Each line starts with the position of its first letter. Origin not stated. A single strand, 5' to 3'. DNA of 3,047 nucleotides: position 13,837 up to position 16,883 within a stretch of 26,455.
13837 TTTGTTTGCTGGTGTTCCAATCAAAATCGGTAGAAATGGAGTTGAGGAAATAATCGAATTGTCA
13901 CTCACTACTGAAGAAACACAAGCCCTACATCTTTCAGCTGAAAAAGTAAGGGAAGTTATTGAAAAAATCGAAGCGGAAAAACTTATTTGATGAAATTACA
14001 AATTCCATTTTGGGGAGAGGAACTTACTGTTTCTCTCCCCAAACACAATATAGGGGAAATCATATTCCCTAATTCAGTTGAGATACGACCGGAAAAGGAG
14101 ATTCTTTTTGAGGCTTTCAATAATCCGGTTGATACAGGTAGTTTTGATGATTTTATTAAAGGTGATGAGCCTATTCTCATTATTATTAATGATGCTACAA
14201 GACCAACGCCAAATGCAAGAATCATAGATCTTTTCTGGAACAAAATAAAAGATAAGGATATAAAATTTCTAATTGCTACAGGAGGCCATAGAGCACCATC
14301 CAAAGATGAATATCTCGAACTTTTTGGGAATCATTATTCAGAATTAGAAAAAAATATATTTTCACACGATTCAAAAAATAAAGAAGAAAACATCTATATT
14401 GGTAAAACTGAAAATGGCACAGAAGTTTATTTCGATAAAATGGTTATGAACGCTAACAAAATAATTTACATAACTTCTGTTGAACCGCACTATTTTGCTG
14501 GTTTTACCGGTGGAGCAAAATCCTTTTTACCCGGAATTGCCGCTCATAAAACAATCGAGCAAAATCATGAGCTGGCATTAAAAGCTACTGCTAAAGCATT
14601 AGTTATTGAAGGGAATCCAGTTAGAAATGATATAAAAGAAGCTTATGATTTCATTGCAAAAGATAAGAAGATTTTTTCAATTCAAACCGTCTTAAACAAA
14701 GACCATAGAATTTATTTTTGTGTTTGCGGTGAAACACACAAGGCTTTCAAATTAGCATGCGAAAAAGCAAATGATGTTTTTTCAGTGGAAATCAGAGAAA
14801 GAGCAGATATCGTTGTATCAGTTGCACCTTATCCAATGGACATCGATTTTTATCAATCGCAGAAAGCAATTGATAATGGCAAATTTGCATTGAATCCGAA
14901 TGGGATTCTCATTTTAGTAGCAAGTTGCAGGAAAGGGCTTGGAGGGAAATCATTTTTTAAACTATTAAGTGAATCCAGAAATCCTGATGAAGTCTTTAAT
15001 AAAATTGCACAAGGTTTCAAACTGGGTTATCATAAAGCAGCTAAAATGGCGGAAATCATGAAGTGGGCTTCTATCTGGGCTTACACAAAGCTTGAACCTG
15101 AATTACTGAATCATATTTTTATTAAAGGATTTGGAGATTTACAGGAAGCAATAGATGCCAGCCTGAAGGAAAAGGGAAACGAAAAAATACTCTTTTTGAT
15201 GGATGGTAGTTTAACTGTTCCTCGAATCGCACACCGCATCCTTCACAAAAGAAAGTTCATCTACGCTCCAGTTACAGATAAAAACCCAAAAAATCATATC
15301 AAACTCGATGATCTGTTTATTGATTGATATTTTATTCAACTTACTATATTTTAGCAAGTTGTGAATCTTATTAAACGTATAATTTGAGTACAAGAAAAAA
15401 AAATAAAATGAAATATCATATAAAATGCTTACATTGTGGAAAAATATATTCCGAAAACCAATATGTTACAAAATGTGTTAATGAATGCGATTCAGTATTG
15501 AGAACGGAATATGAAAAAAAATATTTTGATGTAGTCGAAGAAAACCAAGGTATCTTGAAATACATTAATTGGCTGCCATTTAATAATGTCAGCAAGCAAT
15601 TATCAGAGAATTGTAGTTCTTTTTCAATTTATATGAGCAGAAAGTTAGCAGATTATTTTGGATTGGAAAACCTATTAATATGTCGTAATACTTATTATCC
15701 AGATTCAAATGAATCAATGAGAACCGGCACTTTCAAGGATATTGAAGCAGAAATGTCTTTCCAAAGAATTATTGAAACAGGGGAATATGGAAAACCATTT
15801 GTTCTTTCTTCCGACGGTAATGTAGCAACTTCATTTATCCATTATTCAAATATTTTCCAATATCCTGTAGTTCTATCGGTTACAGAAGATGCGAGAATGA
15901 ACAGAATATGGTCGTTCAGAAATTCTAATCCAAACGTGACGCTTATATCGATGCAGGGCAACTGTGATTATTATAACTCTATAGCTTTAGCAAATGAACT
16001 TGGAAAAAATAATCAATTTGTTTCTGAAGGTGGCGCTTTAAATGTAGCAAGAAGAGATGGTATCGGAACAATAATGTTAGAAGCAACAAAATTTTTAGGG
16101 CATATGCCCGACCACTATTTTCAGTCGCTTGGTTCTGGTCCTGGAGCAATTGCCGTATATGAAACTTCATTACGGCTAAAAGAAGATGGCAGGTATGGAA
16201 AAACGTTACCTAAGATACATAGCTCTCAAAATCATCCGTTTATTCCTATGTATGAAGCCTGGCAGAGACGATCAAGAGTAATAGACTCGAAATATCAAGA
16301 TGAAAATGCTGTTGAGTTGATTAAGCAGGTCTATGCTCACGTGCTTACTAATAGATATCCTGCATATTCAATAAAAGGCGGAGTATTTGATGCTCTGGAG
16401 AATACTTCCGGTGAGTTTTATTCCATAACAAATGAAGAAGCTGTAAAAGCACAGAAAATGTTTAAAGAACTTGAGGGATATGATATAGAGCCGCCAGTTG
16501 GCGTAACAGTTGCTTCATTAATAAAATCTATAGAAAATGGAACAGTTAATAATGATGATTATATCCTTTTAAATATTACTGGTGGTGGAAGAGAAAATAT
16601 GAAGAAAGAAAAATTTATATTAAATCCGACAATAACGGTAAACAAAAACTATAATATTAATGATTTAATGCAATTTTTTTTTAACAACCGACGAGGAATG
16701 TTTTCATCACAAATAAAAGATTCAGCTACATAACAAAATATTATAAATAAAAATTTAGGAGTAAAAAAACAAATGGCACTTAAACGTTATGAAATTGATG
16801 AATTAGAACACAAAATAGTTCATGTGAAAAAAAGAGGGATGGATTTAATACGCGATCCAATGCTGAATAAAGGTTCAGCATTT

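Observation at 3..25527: Near-complete TCA cluster with citrate synthase, no ATP citrate lyase, linked to an H2-oxidising module: candidate H2-driven reversed (roTCA-type) cycle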

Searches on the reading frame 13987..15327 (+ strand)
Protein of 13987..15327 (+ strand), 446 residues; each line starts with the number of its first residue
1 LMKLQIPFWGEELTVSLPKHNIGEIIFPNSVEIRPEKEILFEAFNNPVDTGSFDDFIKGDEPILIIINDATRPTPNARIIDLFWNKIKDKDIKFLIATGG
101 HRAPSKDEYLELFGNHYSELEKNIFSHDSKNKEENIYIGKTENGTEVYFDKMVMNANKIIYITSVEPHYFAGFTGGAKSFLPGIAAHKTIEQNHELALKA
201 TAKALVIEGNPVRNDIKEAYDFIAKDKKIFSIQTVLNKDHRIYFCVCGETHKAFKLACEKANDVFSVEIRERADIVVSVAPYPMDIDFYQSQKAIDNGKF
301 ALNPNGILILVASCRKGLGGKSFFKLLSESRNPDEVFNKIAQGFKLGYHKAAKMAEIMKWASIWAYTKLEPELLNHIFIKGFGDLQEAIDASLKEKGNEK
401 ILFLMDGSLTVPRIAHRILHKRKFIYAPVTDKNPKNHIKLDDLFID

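Call 4: search_protein_families(library=ncbifam, proteins=[window:13987-15327:+])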
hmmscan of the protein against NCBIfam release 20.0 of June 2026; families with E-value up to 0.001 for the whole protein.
window:13987-15327:+ (446 aa): 7 families
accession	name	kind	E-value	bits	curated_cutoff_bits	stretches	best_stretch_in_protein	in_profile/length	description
NF052593.1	NPN_racem_MAR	equivalog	5.5e-106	354.6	500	1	5-413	2-414/415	nickel-dependent malate racemase, LarAH6 family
NF033504.2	Ni_dep_LarA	equivalog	4.1e-82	276.2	460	1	4-412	2-420/422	nickel-dependent lactate racemase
NF052595.1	NPN_LarAH5_MAR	equivalog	8.7e-82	275.3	462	1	5-411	2-412/415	nickel-dependent malate racemase, LarAH5 family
NF052525.1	NPN_LarAH10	equivalog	8.3e-79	265.3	540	1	4-412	3-425/426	NPN-dependent 2-hydroxyacid racemase, LarAH10 family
NF052592.1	LarAH_14_15_16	equivalog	2.7e-15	55.7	740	1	25-239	31-256/520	NPN-dependent hydroxyacid isomerase, LarAH14/15/16 family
NF052594.1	NPN_18_hexonate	equivalog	7e-15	54.6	500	1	60-319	24-300/411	nickel-dependent putative hexonate epimerase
NF052515.1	NPN_iso_grp_22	equivalog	0.00016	20.7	400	1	132-203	112-186/392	nickel pincer cofactor-dependent isomerase, group 22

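Call 8: search_protein_families(library=pfam, proteins=[window:13987-15327:+], max_evalue=0.001)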
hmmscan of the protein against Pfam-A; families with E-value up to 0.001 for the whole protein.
window:13987-15327:+ (446 aa): 2 families
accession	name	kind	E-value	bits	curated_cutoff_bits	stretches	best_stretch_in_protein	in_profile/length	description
PF09861.14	Lar_N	-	8.2e-50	169.3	23.3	1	12-200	5-198/204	Lactate racemase N-terminal domain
PF21113.2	LarA_C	-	5e-15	56.2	25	1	271-407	4-147/152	Lactate racemase C-terminal domain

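Call 62: search_solved_structures(query=window:13987-15327:+, max_evalue=1e-10)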
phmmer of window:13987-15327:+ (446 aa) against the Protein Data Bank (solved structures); distinct sequences matched with E-value up to 1e-10: 7.
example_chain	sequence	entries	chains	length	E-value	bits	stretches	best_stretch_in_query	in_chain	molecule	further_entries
6d6z_A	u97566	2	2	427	1.3e-61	212.1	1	35-415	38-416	Malate racemase Mar2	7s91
2yjg_A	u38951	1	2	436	4.6e-54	187.2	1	2-342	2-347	LACTATE RACEMASE APOPROTEIN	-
6c1w_A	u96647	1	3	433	1.5e-41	145.9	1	6-407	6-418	Lactate racemase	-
5huq_A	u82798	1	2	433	2.1e-41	145.5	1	35-407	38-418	Lactate racemization operon protein LarA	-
8ezf_B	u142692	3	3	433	5.4e-41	144.1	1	35-407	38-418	Lactate racemase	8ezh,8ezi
9eia_A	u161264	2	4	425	9.5e-32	113.6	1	35-399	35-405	A broad-substrate spectrum lactate racemase A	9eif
9eid_A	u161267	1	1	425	9.8e-32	113.6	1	35-399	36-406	A broad-substrate spectrum lactate racemase A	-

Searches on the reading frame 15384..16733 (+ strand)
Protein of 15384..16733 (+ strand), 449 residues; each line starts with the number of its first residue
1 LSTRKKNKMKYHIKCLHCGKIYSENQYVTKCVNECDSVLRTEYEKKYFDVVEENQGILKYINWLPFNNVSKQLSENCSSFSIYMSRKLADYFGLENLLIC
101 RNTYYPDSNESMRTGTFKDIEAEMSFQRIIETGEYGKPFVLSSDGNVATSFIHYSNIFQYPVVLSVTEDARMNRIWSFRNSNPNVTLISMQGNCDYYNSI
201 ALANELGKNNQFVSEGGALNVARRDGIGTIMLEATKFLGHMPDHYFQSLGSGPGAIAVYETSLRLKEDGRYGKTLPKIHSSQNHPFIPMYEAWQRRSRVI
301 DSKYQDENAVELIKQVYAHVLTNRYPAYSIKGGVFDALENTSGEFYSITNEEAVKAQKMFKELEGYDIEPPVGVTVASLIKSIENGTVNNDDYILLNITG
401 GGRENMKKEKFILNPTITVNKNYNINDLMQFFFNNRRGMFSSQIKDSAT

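Call 4: search_protein_families(library=ncbifam, proteins=[window:15384-16733:+])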
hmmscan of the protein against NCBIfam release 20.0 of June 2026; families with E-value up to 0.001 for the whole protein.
window:15384-16733:+ (449 aa): 8 families
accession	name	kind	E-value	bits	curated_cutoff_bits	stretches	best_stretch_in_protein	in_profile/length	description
TIGR03844.1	cysteate_syn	equivalog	1.7e-126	422.2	324.9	1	11-410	1-387/398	cysteate synthase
NF006050.0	PRK08197.1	equivalog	1e-17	64.1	303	1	10-404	6-383/406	threonine synthase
NF004170.0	PRK05638.1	equivalog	1.3e-16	60.2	421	1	13-416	2-372/442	threonine synthase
NF006205.0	PRK08329.1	equivalog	8.9e-13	47.9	358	1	13-402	2-343/347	threonine synthase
NF004996.0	PRK06381.1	equivalog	3.8e-09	36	266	1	111-401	40-317/319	threonine synthase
TIGR00260.1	thrC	equivalog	2.3e-07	30.3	167.1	1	114-403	50-336/340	threonine synthase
NF005035.0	PRK06450.1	equivalog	5.4e-05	22.2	301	1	114-382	77-321/338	threonine synthase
NF052482.1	sulfolyase_CuyA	equivalog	0.00034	19.5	450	1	304-402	226-321/332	D-cysteate sulfo-lyase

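Call 8: search_protein_families(library=pfam, proteins=[window:15384-16733:+], max_evalue=0.001)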
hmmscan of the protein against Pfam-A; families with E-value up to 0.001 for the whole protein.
window:15384-16733:+ (449 aa): 1 family
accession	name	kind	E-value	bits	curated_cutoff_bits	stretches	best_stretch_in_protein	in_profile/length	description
PF00291.31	PALP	-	1.1e-25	91.1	35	1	113-400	33-295/295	Pyridoxal-phosphate dependent enzyme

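Call 68: search_solved_structures(query=window:15408-16733:+, max_evalue=0.001)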
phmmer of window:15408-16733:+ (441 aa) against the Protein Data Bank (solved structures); distinct sequences matched with E-value up to 0.001: 4.
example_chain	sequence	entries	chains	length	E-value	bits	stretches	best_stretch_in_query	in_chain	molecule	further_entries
9k3c_A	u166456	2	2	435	1.9e-85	290.6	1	3-404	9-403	Cysteate synthase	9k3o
2zsj_A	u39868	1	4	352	2.9e-09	39.6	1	104-411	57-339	Threonine synthase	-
2d1f_A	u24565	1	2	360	3.3e-07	32.9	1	327-396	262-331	Threonine synthase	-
1uim_A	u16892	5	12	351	0.00025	23.3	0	325-397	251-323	Threonine Synthase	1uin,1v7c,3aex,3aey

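Call 72: find_homologous_proteins(query=window:15408-16733:+, max_evalue=1e-30)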
Query window:15408-16733:+ (441 aa): 644 proteins with E <= 1e-30 among 4464 candidates; the best 120 are listed.
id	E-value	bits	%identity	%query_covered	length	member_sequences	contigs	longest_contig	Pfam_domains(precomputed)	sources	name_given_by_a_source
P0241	0.0e+0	1010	100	100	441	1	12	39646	PF00291.32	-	-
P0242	5.2e-252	854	85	96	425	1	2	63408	PF00291.32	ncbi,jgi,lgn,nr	ncbi:MAG: cysteate synthase [Armatimonadetes bacterium]|nr:cysteate synthase [Armatimonadota bacteri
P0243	1.7e-244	829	84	96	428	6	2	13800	PF00291.32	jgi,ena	-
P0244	1.4e-195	668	66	97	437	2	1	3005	PF00291.32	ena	-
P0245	8.6e-192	656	67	96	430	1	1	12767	PF00291.32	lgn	-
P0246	4.7e-181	620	62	97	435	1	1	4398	PF00291.32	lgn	-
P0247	9.1e-180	616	64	93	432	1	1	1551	PF00291.32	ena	-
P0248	4.0e-177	608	61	96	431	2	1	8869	PF00291.32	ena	-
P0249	7.0e-176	603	61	96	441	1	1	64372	PF00291.32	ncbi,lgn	-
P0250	1.9e-175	602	60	96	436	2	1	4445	PF00291.32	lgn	-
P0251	1.2e-169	583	61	95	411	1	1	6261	PF00291.32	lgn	-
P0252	1.4e-163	563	59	96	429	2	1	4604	PF00291.32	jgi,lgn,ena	-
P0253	2.7e-162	559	59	95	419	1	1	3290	PF00291.32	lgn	-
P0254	5.5e-162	558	57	96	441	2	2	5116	PF00291.32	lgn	-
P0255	1.6e-161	556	60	93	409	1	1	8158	PF00291.32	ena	-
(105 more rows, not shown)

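Call 73: find_encoding_contigs(protein=P0242, flank=10000, max_places=1)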
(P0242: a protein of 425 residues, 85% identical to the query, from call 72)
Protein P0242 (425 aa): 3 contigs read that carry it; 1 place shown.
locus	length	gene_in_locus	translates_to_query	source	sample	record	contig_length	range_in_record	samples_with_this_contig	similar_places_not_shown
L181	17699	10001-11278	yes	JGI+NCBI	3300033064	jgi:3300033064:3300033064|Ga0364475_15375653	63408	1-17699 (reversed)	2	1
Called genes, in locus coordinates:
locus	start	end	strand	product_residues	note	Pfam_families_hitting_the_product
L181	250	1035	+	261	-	-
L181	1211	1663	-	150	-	PF12675:DUF3795 (weak)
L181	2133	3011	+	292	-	PF01430:HSP33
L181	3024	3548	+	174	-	-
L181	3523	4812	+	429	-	-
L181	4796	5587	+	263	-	PF00398:RrnaAD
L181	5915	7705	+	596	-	PF07953:Toxin_R_bind_N (weak), PF13385:Laminin_G_3, PF18962:Por_Secre_tail (weak)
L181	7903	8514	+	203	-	-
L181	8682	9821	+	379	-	PF13860:FlgD_ig (faint)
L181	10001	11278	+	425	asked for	PF00291:PALP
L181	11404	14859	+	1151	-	PF08126:Propeptide_C25, PF01364:Peptidase_C25, PF13585:CHU_C (weak), PF13860:FlgD_ig (weak), PF18962:Por_Secre_tail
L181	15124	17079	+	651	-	PF00009:GTP_EFTU, PF01926:MMR_HSR1 (weak), PF03144:GTP_EFTU_D2, PF25461:Beta-barrel_SelB, PF09107:WHD_3rd_SelB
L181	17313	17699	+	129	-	?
